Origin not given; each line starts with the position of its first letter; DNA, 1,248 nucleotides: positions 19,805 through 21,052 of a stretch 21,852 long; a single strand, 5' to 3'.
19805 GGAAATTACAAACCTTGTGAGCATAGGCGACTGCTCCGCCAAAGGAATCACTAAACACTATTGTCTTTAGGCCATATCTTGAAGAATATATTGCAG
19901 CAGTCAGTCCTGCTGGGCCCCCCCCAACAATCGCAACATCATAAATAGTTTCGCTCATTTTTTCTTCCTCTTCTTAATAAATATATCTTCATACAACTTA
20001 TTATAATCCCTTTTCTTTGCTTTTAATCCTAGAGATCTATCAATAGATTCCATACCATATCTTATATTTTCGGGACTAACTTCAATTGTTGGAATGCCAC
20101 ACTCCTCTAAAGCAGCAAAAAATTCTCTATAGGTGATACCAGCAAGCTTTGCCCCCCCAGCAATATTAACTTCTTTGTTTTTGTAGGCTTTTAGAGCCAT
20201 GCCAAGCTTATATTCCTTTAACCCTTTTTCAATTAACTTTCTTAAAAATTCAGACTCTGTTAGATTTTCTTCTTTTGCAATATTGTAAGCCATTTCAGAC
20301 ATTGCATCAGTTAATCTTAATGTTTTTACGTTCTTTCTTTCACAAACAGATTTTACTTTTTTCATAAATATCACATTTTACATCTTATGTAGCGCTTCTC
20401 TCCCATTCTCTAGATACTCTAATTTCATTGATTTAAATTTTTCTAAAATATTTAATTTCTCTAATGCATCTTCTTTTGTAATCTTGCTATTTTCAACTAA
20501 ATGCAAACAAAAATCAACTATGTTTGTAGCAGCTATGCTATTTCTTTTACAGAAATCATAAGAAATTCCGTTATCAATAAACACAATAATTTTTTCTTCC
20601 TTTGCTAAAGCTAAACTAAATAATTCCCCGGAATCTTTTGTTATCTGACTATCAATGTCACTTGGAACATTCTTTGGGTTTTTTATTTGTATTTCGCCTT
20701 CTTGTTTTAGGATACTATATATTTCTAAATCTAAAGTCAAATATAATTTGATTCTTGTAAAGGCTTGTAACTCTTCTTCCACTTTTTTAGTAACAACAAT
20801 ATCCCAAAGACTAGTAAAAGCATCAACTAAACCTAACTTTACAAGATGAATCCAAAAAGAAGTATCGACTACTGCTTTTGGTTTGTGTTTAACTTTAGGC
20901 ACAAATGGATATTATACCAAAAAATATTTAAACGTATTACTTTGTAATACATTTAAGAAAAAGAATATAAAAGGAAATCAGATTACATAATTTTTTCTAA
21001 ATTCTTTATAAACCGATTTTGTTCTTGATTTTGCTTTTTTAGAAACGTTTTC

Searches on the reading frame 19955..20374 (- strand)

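Call 7: search_protein_families(library=pfam, proteins=[window:19955-20374:-], max_evalue=0.01)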
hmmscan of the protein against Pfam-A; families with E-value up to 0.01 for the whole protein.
window:19955-20374:- (139 aa): 3 families
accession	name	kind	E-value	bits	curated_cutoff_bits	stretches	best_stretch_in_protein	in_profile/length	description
PF03683.19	UPF0175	-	1.9e-06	27.9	27.9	1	53-103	18-68/75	Uncharacterised protein family (UPF0175)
PF19807.5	DUF6290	-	0.0048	17.5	27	0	17-64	4-52/72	Family of unknown function (DUF6290)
PF23400.1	CARF_Card1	-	0.0099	16.3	24.6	0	48-90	73-112/146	Card1 CARF domain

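Call 34: search_protein_families(library=padloc, proteins=[window:19955-20374:-], max_evalue=0.01)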
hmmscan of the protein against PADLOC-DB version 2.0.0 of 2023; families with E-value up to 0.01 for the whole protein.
window:19955-20374:- (139 aa): 1 family
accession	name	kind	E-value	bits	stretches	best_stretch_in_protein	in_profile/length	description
PDLC05075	PDC-S70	-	6.8e-08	30.9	1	53-112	22-81/83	-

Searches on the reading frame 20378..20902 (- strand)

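Call 7: search_protein_families(library=pfam, proteins=[window:20378-20902:-], max_evalue=0.01)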
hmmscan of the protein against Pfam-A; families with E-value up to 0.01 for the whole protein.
window:20378-20902:- (174 aa): 0 families

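Call 34: search_protein_families(library=padloc, proteins=[window:20378-20902:-], max_evalue=0.01)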
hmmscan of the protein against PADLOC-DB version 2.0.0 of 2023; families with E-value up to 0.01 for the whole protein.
window:20378-20902:- (174 aa): 3 families
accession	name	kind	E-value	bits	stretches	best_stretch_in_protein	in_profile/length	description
PDLC05071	PDC-S70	-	1.1e-06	26.9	1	10-152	3-140/161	-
PDLC05073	PDC-S70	-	0.00012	20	1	10-130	3-118/162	-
PDLC05068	PDC-S70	-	0.0015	17.1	1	11-127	4-115/125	-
